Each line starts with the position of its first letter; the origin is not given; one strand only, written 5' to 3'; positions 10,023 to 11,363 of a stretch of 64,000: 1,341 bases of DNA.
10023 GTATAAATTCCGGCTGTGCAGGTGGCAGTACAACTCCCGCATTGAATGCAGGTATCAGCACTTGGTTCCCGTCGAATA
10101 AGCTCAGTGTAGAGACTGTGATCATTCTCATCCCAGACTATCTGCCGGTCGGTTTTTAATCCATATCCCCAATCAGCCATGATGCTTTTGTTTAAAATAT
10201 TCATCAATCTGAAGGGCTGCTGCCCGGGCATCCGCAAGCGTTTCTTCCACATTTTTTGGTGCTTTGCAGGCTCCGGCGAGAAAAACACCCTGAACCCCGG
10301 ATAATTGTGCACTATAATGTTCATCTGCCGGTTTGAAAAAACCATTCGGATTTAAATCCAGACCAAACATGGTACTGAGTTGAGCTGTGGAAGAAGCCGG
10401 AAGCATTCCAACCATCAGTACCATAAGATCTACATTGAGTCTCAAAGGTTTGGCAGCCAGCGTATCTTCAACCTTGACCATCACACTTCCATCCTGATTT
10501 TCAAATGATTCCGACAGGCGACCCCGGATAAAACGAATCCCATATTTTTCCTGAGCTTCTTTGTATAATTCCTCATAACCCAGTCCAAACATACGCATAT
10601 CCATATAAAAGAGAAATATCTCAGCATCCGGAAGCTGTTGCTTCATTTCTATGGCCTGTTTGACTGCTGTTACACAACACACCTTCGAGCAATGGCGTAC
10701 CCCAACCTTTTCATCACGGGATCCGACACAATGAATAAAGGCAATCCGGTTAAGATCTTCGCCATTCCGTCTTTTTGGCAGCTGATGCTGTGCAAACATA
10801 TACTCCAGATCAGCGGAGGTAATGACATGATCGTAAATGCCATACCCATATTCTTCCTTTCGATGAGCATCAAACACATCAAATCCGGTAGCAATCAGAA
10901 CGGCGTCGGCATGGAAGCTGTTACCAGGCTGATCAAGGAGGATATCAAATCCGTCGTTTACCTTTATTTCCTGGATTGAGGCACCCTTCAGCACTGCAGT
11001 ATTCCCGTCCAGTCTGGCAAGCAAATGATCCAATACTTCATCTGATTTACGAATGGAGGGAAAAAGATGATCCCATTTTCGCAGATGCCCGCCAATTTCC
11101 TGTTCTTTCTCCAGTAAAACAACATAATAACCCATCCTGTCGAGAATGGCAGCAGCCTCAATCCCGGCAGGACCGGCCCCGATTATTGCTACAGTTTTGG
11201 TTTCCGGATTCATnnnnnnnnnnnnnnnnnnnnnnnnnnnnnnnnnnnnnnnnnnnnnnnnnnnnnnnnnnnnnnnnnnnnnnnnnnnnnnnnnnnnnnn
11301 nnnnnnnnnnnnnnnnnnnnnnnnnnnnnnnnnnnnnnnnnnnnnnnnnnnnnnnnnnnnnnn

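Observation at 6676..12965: Six-gene translationally coupled Hdr-like operon with a membrane quinone module and an appended solute importer: composition not matching any characterised Hdr/sHdr/Qmo/Dsr system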

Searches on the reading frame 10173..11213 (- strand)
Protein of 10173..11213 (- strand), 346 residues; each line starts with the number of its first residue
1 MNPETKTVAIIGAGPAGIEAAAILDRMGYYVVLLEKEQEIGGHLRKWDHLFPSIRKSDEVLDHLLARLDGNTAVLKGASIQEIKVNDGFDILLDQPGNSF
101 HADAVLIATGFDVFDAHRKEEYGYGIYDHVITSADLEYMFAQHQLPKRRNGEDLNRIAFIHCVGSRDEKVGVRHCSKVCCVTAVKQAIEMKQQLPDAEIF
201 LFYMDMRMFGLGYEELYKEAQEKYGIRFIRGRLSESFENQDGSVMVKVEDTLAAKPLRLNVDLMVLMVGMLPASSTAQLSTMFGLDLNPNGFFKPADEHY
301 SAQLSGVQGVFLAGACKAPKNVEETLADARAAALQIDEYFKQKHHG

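Call 3: search_protein_families(library=pfam, proteins=[window:10173-11213:-], max_evalue=0.01)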
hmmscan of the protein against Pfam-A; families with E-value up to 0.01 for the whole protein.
window:10173-11213:- (346 aa): 15 families
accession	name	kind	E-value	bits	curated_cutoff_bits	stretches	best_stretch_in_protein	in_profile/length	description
PF07992.20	Pyr_redox_2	-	1.8e-17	64.2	26.1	2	7-121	2-119/291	Pyridine nucleotide-disulphide oxidoreductase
PF03486.20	HI0933_like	-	5.1e-10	39.6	50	2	7-44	2-39/244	HI0933-like protein Rossmann domain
PF13450.12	NAD_binding_8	-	5.8e-08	33.3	21.9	1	10-52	1-41/68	NAD(P)-binding Rossmann-like domain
PF13738.12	Pyr_redox_3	-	1.8e-07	31.2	30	1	10-48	2-40/305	Pyridine nucleotide-disulphide oxidoreductase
PF00070.33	Pyr_redox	-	2.8e-06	28.2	22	1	8-41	2-35/82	Pyridine nucleotide-disulphide oxidoreductase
PF12831.13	FAD_oxidored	-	4.8e-06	26.6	27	1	8-44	2-38/416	FAD dependent oxidoreductase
PF01134.28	GIDA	-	5.8e-06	26.1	22.1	1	8-37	2-31/391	Glucose inhibited division protein A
PF00890.30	FAD_binding_2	-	2.9e-05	23.9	20.4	1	8-44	2-38/414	FAD binding domain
PF01494.25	FAD_binding_3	-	3.4e-05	23.7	22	1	7-39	3-35/349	FAD binding domain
PF01266.30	DAO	-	0.00027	21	27.9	1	8-42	2-36/353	FAD dependent oxidoreductase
PF01946.23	Thi4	-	0.00027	20.7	26.2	1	7-61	19-77/235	Thi4 family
PF01593.30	Amino_oxidase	-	0.0012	18.6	19.8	0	16-47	2-33/443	Flavin containing amine oxidoreductase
PF01262.27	AlaDh_PNT_C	-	0.0014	18.5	23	1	7-46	30-69/214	Alanine dehydrogenase/PNT, C-terminal domain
PF13454.12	NAD_binding_9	-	0.0042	17.5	21.8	0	59-111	101-154/155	FAD-NAD(P)-binding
PF05834.18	Lycopene_cycl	-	0.0091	15.6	23.4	0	8-64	2-61/380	Lycopene cyclase protein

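Call 4: search_protein_families(library=ncbifam, proteins=[window:10173-11213:-], max_evalue=0.01)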
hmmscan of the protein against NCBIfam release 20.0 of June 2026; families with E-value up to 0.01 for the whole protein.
window:10173-11213:- (346 aa): 88 families (the best 25 are shown)
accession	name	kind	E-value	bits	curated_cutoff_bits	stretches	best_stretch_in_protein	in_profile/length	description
NF040770.1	hetero_SS_HdrA2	exception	1.8e-75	254.6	1100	2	98-338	314-558/777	CoB-CoM heterodisulfide reductase HdrA2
NF041891.1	hdrA_Methbact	equivalog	4.6e-58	197.1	1300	2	97-342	310-558/762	ferredoxin:CoB-CoM heterodisulfide reductase subunit HdrA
NF041778.1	hetero_SS_HdrA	equivalog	2.2e-57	194.5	1400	2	101-340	327-570/771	ferredoxin:CoB-CoM heterodisulfide reductase subunit HdrA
NF009410.0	PRK12771.1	subfamily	1.6e-15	56.8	516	2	5-110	138-232/566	NAD(P)-binding protein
NF009409.0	PRK12770.1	subfamily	3.6e-15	55.9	343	2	3-43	16-56/360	putative glutamate synthase subunit beta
TIGR01317.1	GOGAT_sm_gam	subfamily_domain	5.1e-13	48.7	447.7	2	6-68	144-203/485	glutamate synthase small subunit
TIGR01292.1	TRX_reduct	equivalog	6.6e-13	48.1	343.45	2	7-112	2-111/300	thioredoxin-disulfide reductase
NF010590.0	PRK13984.1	equivalog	4.8e-12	44.8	946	1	4-113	287-385/611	putative oxidoreductase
TIGR03997.1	mycofact_OYE_2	equivalog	2.9e-11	42.5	793.15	1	5-78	379-452/645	mycofactocin system FadH/OYE family oxidoreductase 2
TIGR03315.1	Se_ygfK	equivalog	1.5e-10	39.2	835.3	1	4-69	536-598/1012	putative selenate reductase subunit YgfK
TIGR00275.1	TIGR00275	subfamily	2.1e-10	40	183.8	2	8-44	1-37/401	aminoacetone oxidase family FAD-binding enzyme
NF009454.0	PRK12814.1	equivalog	8.8e-10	37.6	916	1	5-108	193-285/657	putative NADPH-dependent glutamate synthase small subunit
NF009414.0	PRK12778.1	equivalog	1.2e-09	37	1103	1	5-63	431-486/752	bifunctional dihydroorotate dehydrogenase B NAD binding subunit/NADPH-dependent glutamate synthase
TIGR01316.1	gltA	equivalog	1.5e-09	37.2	471.75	1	3-110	131-227/449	NADPH-dependent glutamate synthase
TIGR01372.1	soxA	subfamily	9.1e-09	33.6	1164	1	8-46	171-209/996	sarcosine oxidase subunit alpha family protein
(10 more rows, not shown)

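Call 7: find_encoding_contigs(protein=window:10173-11213:-, flank=10000, max_places=6)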
Protein window:10173-11213:- (346 aa): 5 contigs read that carry it; 5 places shown.
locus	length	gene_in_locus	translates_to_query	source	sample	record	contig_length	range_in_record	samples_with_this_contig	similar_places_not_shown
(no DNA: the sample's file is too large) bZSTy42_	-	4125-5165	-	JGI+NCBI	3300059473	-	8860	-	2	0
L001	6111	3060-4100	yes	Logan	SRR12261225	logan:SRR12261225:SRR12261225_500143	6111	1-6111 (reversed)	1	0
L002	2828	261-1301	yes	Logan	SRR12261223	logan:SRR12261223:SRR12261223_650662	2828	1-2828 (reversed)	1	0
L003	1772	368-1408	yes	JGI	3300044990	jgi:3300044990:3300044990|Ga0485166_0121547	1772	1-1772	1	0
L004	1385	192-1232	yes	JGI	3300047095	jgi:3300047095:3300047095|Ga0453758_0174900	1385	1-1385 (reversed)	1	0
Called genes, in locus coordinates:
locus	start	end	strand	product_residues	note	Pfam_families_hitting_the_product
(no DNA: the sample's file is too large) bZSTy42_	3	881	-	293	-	?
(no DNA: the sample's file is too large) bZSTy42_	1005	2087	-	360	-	PF13505:OMP_b-brl, PF00691:OmpA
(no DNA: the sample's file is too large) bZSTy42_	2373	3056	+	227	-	PF13237:Fer4_10, PF12838:Fer4_7 (weak), PF13183:Fer4_8, PF13187:Fer4_9 (weak), PF13484:Fer4_16 (faint), PF13534:Fer4_17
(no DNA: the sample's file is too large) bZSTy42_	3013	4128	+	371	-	PF02754:CCG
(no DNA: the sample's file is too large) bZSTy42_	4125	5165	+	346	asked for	PF00070:Pyr_redox (faint), PF01134:GIDA (faint), PF03486:HI0933_like (faint), PF07992:Pyr_redox_2, PF12831:FAD_oxidored (weak), PF13450:NAD_binding_8, PF13738:Pyr_redox_3 (weak), PF07992:Pyr_redox_2 (weak)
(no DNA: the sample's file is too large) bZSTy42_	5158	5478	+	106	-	PF13746:Fer4_18 (faint), PF12797:Fer4_2 (faint), PF13237:Fer4_10 (weak), PF00037:Fer4 (faint), PF13183:Fer4_8, PF12838:Fer4_7, PF13187:Fer4_9, PF13534:Fer4_17, +1 more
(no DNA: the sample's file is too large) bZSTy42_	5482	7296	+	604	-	PF13183:Fer4_8, PF13534:Fer4_17 (weak), PF02754:CCG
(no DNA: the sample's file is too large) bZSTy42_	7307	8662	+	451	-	PF00375:SDF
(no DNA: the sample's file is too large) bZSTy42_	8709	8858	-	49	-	?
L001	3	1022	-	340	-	?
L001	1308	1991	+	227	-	PF13237:Fer4_10, PF12838:Fer4_7 (weak), PF13183:Fer4_8, PF13187:Fer4_9 (weak), PF13484:Fer4_16 (faint), PF13534:Fer4_17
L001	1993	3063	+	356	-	PF02754:CCG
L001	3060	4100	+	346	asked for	PF00070:Pyr_redox (faint), PF01134:GIDA (faint), PF03486:HI0933_like (faint), PF07992:Pyr_redox_2, PF12831:FAD_oxidored (weak), PF13450:NAD_binding_8, PF13738:Pyr_redox_3 (weak), PF07992:Pyr_redox_2 (weak)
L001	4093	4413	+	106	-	PF13746:Fer4_18 (faint), PF12797:Fer4_2 (faint), PF13237:Fer4_10 (weak), PF00037:Fer4 (faint), PF13183:Fer4_8, PF12838:Fer4_7, PF13187:Fer4_9, PF13534:Fer4_17, +1 more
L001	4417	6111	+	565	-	?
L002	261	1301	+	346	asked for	PF00070:Pyr_redox (faint), PF01134:GIDA (faint), PF03486:HI0933_like (faint), PF07992:Pyr_redox_2, PF12831:FAD_oxidored (weak), PF13450:NAD_binding_8, PF13738:Pyr_redox_3 (weak), PF07992:Pyr_redox_2 (weak)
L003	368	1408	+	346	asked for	PF00070:Pyr_redox (faint), PF01134:GIDA (faint), PF03486:HI0933_like (faint), PF07992:Pyr_redox_2, PF12831:FAD_oxidored (weak), PF13450:NAD_binding_8, PF13738:Pyr_redox_3 (weak), PF07992:Pyr_redox_2 (weak)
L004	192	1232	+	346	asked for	PF00070:Pyr_redox (faint), PF01134:GIDA (faint), PF03486:HI0933_like (faint), PF07992:Pyr_redox_2, PF12831:FAD_oxidored (weak), PF13450:NAD_binding_8, PF13738:Pyr_redox_3 (weak), PF07992:Pyr_redox_2 (weak)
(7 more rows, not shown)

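Call 8: find_homologous_proteins(query=window:10173-11213:-, max_evalue=1e-10)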
Query window:10173-11213:- (346 aa): 6887 proteins with E <= 1e-10 among 8000 candidates; the best 120 are listed.
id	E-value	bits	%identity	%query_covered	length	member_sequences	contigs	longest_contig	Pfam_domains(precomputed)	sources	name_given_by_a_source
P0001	1.4e-230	782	100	100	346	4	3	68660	PF13450.13,PF07992.21,PF00070.34,PF13738.13,PF03486.21,PF01134.29,PF12831.14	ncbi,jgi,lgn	jgi:heterodisulfide reductase subunit A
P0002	2.7e-182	624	77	99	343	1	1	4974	PF13450.13,PF07992.21,PF00070.34,PF13738.13,PF03486.21,PF01494.26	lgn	-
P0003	4.2e-167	574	74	99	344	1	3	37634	PF01266.31,PF01593.31,PF13450.13,PF00890.31,PF07992.21,PF00070.34,PF13738.13,PF03486.21,PF01494.26,PF12831.14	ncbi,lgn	-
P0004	6.3e-144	497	64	99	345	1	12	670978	PF13450.13,PF07992.21,PF00070.34,PF13738.13,PF03486.21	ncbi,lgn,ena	-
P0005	1.0e-143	497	62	99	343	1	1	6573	PF13450.13,PF07992.21,PF00070.34,PF13738.13,PF03486.21,PF01134.29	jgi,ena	jgi:heterodisulfide reductase subunit A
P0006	2.2e-142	492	62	99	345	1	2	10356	PF13450.13,PF07992.21,PF00070.34,PF03486.21,PF01134.29,PF01494.26,PF12831.14,PF01946.24,PF01266.31,PF01593.31,PF00890.31,PF13738.13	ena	-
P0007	6.8e-127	441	57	99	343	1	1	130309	PF13450.13,PF07992.21,PF00070.34,PF03486.21,PF13454.13,PF05834.19,PF01134.29,PF01494.26,PF12831.14,PF01266.31,PF01593.31,PF00890.31,PF13738.13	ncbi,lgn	-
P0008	1.7e-126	440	58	98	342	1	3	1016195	PF13450.13,PF07992.21,PF00070.34,PF13738.13,PF03486.21,PF01134.29,PF12831.14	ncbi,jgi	jgi:heterodisulfide reductase subunit A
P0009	1.0e-124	434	59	98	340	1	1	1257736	PF13450.13,PF07992.21,PF13738.13,PF03486.21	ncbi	ncbi:MAG: FAD-dependent oxidoreductase [Bacteroidales bacterium]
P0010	2.8e-123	430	58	99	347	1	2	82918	PF13450.13,PF07992.21,PF13738.13,PF03486.21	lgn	-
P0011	4.3e-123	429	59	97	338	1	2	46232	PF01266.31,PF01593.31,PF13450.13,PF00890.31,PF07992.21,PF00070.34,PF13738.13,PF03486.21,PF01134.29,PF12831.14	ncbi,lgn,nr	ncbi:MAG: FAD-dependent oxidoreductase [Bacteroidetes bacterium]|nr:FAD-dependent oxidoreductase [Ba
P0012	8.9e-123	428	57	97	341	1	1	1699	PF01946.24,PF01593.31,PF13450.13,PF07992.21,PF00070.34,PF13738.13,PF03486.21,PF01134.29,PF01494.26,PF12831.14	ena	-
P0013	9.7e-123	428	59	97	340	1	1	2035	PF07992.21,PF13738.13,PF03486.21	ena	-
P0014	3.4e-122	426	56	95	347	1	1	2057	PF01266.31,PF01593.31,PF13450.13,PF00890.31,PF07992.21,PF00070.34,PF13738.13,PF03486.21,PF01262.28,PF12831.14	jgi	-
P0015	4.4e-122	426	57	95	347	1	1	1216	PF13450.13,PF07992.21,PF00070.34,PF03486.21,PF13454.13,PF05834.19,PF01134.29,PF12831.14,PF01266.31,PF01593.31,PF00890.31,PF13738.13,PF01262.28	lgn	-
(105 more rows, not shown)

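Call 9: search_solved_structures(query=window:10173-11213:-, max_evalue=0.00001, show_alignments=1)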
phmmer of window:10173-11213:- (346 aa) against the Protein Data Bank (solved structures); distinct sequences matched with E-value up to 0.00001: 22.
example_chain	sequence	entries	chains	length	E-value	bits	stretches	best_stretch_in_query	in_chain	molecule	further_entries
9sfi_A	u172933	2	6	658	6.8e-67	229.3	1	102-335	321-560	CoB--CoM heterodisulfide reductase iron-sulfur subunit A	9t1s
5odc_A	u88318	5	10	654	1.9e-64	221.3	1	103-334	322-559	Heterodisulfide reductase, subunit A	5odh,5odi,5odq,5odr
8rvv_A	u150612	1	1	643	9.3e-64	219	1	102-334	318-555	H(2):CoB-CoM heterodisulfide,ferredoxin reductase subunit A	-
8rvu_a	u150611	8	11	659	1e-63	218.9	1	102-334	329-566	H(2):CoB-CoM heterodisulfide,ferredoxin reductase subunit A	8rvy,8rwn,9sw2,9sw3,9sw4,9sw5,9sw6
6tjr_A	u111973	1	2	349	2.6e-55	191.3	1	6-335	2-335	Fumarate reductase/succinate dehydrogenase flavoprotein domain protein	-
7bkb_A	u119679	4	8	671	9.4e-48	166.4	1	86-333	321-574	CoB--CoM heterodisulfide reductase iron-sulfur subunit A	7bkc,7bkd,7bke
4ylf_B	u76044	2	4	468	1.6e-08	37.4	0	6-44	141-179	Dihydropyrimidine dehydrogenase subunit A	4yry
1zmc_A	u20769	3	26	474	5e-07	32.5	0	6-86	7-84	Dihydrolipoyl dehydrogenase, mitochondrial | Dihydrolipoyl dehydrogenase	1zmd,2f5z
1zy8_A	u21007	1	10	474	5.3e-07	32.4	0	6-86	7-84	Dihydrolipoyl dehydrogenase, mitochondrial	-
6i4p_A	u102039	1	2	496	5.3e-07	32.4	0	6-86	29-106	Dihydrolipoyl dehydrogenase, mitochondrial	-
6i4s_A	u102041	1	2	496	5.7e-07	32.3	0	6-86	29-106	Dihydrolipoyl dehydrogenase, mitochondrial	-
3rnm_A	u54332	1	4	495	6.6e-07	32.1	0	6-86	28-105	Dihydrolipoyl dehydrogenase, mitochondrial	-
6i4u_A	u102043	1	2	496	6.6e-07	32.1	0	6-86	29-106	Dihydrolipoyl dehydrogenase, mitochondrial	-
5nhg_A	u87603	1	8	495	6.6e-07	32.1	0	6-86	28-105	Dihydrolipoyl dehydrogenase, mitochondrial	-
5j5z_A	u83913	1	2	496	6.6e-07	32.1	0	6-86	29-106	Dihydrolipoyl dehydrogenase, mitochondrial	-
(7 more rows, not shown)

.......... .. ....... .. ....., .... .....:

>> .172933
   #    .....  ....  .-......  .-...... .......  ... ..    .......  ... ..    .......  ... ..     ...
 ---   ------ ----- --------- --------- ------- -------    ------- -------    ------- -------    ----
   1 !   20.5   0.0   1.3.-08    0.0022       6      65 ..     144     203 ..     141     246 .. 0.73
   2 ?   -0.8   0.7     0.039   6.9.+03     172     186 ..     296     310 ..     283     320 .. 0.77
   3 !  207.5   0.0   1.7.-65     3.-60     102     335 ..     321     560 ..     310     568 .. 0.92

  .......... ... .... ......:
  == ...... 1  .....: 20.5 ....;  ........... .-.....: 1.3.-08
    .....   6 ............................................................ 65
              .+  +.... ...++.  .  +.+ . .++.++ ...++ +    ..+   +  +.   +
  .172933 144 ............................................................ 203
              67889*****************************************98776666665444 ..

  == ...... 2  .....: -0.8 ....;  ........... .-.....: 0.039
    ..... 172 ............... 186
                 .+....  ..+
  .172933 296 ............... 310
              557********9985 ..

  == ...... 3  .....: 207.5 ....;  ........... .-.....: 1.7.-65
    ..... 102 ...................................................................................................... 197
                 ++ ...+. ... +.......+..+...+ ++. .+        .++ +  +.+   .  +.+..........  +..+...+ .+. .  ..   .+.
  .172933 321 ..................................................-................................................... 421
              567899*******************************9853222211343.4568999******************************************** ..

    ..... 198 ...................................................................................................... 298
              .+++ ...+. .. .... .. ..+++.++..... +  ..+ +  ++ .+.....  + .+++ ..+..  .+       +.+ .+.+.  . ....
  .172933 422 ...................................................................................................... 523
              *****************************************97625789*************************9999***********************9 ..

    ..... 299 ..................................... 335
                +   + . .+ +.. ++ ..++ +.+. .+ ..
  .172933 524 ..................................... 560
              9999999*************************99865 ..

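Call 14: find_related_loci(query=A1, collection=genome_contigs, flank=8000)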
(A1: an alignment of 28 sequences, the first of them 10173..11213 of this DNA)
Query A1 (346 aa) in genome_contigs; peptide patterns used: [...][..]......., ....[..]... (x = any residue, [..] = any of these).
600 stretches matched a pattern (row limit reached: there are more); 597 encode a relative of the query (tblastn E <= 1e-3); the best 80 are kept; 80 distinct loci.
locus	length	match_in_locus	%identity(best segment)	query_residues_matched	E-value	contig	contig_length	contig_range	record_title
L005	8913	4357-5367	53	6-341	3e-123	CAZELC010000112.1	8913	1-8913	MAG TPA_asm: uncultured Bacteroidales bacterium isolate SRP220891_co1_21 genome assembly, contig: NODE_15324_length_8913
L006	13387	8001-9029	53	3-345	2e-121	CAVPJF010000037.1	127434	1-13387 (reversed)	MAG: uncultured Bacteroidales bacterium isolate MFD00032.bin.2.160 genome assembly, contig: contig_65370, whole genome s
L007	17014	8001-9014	54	6-343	3e-119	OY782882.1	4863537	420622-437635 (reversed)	MAG: Bacteroidales bacterium isolate 57984f20-7b8f-4c7b-84b7-4034ea6f78da genome assembly, chromosome: 1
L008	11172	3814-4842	54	1-345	6e-119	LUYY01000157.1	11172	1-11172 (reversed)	MAG: Bacteroidales bacterium Bact_07 Bact_07_contig_31696, whole genome shotgun sequence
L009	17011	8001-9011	52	5-340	1e-118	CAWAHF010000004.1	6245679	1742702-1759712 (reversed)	MAG: uncultured Bacteroidales bacterium isolate MFD02416.bin.1.317 genome assembly, contig: contig_49773, whole genome s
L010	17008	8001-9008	53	6-343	3e-118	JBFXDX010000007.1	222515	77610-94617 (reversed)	MAG: Bacteroidales bacterium isolate CA_2019_TPIn_102 NODE_198_length_222515_cov_9.537205_TPIn, whole genome shotgun seq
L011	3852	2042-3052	51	5-340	1e-119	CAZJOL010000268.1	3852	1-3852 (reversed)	MAG TPA_asm: uncultured Bacteroidaceae bacterium isolate SRP089250_co1_509 genome assembly, contig: NODE_49180_length_38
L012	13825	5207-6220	53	5-342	3e-117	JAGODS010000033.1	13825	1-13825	MAG: Bacteroidales bacterium isolate Go_SlDig_bin_220 Go_SlDig_13043_length_13825_cov_5.369178, whole genome shotgun seq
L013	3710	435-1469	52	2-346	3e-119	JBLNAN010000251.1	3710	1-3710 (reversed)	MAG: Syntrophothermus sp. isolate MAG176 PRJNA951521_bin35_renamed_250, whole genome shotgun sequence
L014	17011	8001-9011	50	6-341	2e-115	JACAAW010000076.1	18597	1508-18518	MAG: Bacteroidetes bacterium isolate Cfx2-01 MAG1_76, whole genome shotgun sequence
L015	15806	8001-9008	52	5-341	2e-115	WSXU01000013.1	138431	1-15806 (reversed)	MAG: Bacteroidetes bacterium isolate X3_MaxBin.031 scaffold_294, whole genome shotgun sequence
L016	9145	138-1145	54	5-343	8e-115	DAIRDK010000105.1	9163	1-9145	MAG TPA_asm: Bacteroidales bacterium isolate CTOTU7589 NODE_11853_length_9163_cov_4.827404, whole genome shotgun sequenc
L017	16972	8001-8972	52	6-328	2e-114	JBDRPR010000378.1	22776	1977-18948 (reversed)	MAG: Bacteroidota bacterium isolate MEGAHIT-group-2.131 k141_98439, whole genome shotgun sequence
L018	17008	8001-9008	52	6-341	2e-113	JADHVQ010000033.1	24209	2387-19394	MAG: Bacteroidales bacterium isolate BS750m-G5 BS-750m-C2871, whole genome shotgun sequence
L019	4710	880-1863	50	16-342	7e-113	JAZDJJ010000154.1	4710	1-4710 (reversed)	MAG: Bacteroidota bacterium isolate MEGAHIT-group-0.474 k141_9181824, whole genome shotgun sequence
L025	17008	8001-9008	50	6-340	4e-111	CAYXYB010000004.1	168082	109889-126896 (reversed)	MAG TPA_asm: uncultured Lentimicrobiaceae bacterium isolate SRP263991_co5_611 genome assembly, contig: NODE_157_length_1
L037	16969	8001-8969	51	18-340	9e-109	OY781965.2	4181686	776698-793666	MAG: Bacteroidales bacterium isolate 351424ce-103a-4fdb-9a77-f202f7f12de1 genome assembly, chromosome: 1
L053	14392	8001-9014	46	6-342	5e-106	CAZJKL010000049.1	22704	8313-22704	MAG TPA_asm: uncultured Bacteroidales bacterium isolate binchicken_co113_124 genome assembly, contig: NODE_2517_length_2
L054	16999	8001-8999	50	8-341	4e-106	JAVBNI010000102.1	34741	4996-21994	MAG: Bacteroidales bacterium isolate EPI_MAG_00075 c_000001082368, whole genome shotgun sequence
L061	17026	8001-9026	49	2-342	1e-105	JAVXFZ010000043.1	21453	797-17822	MAG: Odoribacter sp. isolate CGS5Y3-bin78 NODE_2177_length_21453_cov_16.582204, whole genome shotgun sequence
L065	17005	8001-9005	49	8-342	5e-105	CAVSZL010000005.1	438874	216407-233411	MAG: uncultured Bacteroidales bacterium isolate MFD04716.bin.1.396 genome assembly, contig: contig_13567, whole genome s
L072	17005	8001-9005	48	6-342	9e-104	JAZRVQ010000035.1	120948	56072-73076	MAG: Candidatus Cryptobacteroides sp. isolate T1900044953_TA20190006.MAGScoT_cleanbin_000029 SGB_3737_k141_1866961, whol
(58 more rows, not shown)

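Call 30: find_related_loci(query=A2, collection=metagenome_contigs, flank=10000)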
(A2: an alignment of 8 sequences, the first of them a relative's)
Query A2 (430 aa) in metagenome_contigs; peptide patterns used: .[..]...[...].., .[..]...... (x = any residue, [..] = any of these).
600 stretches matched a pattern (row limit reached: there are more); 560 encode a relative of the query (tblastn E <= 1e-3); the best 80 are kept; 80 distinct loci.
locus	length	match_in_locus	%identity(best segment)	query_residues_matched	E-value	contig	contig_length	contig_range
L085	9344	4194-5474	63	1-429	0e+0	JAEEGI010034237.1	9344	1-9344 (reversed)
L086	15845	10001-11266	64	7-428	0e+0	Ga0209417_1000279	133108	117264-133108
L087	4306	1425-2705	62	1-429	0e+0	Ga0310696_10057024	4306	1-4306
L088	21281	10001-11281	65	1-429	0e+0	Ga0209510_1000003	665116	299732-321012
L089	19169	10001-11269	63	7-429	0e+0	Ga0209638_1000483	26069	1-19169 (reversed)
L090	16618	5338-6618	61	3-429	0e+0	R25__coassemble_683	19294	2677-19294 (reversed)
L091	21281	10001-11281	61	3-429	0e+0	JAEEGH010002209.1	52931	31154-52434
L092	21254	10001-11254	63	9-426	0e+0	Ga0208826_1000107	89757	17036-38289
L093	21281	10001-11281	61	3-429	0e+0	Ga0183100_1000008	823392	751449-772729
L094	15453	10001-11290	62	1-429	0e+0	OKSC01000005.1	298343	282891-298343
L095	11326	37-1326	62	1-429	0e+0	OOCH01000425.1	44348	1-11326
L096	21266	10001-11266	64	7-429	0e+0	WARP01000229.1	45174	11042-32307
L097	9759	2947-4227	61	3-429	0e+0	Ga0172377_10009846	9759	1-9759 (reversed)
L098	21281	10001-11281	60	3-429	0e+0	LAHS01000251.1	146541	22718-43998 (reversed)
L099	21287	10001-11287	59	1-429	0e+0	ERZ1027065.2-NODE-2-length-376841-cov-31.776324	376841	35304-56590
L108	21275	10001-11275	62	5-429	5e-179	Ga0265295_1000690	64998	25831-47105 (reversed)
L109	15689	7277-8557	61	3-429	5e-179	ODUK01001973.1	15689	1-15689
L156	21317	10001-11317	59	1-429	6e-176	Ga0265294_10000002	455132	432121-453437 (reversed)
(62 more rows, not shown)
